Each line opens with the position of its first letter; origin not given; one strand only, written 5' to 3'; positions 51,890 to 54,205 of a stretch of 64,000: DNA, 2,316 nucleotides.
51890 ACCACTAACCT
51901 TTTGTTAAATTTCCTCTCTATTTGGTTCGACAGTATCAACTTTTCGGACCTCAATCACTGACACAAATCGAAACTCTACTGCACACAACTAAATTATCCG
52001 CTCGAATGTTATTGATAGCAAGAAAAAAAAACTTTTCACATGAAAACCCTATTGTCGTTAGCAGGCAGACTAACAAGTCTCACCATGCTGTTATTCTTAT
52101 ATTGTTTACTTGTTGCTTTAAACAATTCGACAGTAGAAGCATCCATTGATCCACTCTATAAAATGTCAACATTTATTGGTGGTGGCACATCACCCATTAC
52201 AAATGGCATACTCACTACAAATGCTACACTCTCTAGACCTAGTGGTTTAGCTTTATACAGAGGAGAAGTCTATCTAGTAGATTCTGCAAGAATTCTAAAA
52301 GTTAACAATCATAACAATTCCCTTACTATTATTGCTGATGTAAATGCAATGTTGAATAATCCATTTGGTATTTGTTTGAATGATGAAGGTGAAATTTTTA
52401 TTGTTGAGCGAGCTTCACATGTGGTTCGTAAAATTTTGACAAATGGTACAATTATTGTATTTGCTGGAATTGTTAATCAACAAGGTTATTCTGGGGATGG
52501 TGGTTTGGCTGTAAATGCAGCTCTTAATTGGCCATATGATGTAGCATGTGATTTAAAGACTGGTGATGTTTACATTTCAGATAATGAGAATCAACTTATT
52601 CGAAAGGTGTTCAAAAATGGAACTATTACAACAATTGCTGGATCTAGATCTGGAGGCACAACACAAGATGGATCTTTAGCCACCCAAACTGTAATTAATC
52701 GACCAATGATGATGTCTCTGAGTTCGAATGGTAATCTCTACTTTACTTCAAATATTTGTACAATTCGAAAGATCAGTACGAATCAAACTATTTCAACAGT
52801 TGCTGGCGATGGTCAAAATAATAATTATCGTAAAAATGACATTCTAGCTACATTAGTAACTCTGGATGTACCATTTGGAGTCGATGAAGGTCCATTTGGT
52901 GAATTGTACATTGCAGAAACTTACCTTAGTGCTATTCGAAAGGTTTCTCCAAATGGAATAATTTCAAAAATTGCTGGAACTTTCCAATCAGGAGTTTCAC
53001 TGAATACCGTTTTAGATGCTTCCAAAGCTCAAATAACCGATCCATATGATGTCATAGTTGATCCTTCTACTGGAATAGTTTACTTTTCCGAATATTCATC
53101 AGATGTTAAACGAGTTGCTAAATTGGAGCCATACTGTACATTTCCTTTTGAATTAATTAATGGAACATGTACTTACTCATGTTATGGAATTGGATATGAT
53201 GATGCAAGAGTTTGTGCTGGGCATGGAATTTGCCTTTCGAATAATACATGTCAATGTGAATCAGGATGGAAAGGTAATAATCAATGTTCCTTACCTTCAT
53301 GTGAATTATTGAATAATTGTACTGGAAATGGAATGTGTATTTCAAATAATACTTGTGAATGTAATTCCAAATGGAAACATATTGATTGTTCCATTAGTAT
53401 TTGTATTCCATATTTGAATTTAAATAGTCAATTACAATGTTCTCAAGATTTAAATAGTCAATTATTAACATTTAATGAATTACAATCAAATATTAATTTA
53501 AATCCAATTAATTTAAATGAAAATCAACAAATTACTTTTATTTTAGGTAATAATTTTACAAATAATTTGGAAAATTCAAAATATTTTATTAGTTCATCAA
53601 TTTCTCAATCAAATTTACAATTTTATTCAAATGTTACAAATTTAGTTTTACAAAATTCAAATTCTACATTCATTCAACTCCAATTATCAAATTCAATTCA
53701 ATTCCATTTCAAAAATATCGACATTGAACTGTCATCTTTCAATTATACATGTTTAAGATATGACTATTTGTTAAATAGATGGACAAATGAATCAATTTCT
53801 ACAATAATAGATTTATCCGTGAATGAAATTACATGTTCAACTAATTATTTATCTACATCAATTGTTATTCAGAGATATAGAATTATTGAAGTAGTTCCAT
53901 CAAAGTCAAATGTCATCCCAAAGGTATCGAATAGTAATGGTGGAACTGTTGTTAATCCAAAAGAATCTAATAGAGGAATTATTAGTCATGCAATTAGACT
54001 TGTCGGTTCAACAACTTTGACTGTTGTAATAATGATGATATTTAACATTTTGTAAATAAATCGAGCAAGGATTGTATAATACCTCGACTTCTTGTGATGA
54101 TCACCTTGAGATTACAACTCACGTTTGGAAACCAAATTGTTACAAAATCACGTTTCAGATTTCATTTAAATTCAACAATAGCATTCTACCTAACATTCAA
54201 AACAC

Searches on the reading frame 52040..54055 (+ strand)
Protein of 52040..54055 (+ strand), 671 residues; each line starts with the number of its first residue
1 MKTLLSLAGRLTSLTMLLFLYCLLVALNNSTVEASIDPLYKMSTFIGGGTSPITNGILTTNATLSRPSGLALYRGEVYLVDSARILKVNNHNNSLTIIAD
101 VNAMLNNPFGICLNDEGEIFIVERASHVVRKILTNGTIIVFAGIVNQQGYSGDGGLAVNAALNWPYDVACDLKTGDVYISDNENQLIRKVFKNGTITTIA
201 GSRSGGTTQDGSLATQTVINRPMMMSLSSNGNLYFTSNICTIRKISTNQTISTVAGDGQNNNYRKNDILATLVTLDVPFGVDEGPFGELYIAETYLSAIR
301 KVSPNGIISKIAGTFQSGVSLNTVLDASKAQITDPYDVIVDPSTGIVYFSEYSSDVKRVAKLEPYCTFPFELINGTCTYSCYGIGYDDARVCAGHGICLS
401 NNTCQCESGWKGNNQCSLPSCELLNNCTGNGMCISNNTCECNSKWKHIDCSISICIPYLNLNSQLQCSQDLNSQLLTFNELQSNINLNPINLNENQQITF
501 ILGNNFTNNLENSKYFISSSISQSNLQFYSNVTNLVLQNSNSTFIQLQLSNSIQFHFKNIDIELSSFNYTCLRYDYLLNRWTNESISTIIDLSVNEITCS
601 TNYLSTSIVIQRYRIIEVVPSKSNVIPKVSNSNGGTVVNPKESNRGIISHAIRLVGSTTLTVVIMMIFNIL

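Call 7: search_protein_families(library=pfam, proteins=[window:52040-54055:+], max_evalue=1)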
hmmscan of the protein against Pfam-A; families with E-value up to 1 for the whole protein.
window:52040-54055:+ (671 aa): 8 families
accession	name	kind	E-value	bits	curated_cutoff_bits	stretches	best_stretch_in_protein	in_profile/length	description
PF25021.1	TEN_NHL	-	7.5e-25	88.1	27.1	3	149-315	128-303/357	Teneurin NHL domain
PF01436.27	NHL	-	1.4e-08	34.7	20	1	162-189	1-27/28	NHL repeat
PF23106.1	EGF_Teneurin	-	3.1e-08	34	24.3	2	392-413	5-25/30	Teneurin-like EGF domain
PF25024.1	EGF_TEN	-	6.6e-07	29.6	65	1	392-456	34-96/234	Teneurin EGF domain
PF23301.1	EGF_PEAR1L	-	7.1e-05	23.2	37.5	2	394-417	14-36/49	Platelet endothelial aggregation receptor 1-like, EGF domain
PF24684.1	Vgb_lyase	-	0.00064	19.1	50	1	208-310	40-131/290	Virginiamycin B lyase family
PF07974.19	EGF_2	-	0.0015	19.3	22.1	2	391-413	7-30/32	EGF-like domain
PF25820.1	DUF7949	-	0.047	14.4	27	1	425-451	5-32/35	Domain of unknown function (DUF7949)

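Call 9: find_encoding_contigs(protein=window:52040-54055:+, flank=10000, max_places=4)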
Protein window:52040-54055:+ (671 aa): no gene with exactly this product is on record in the collection.
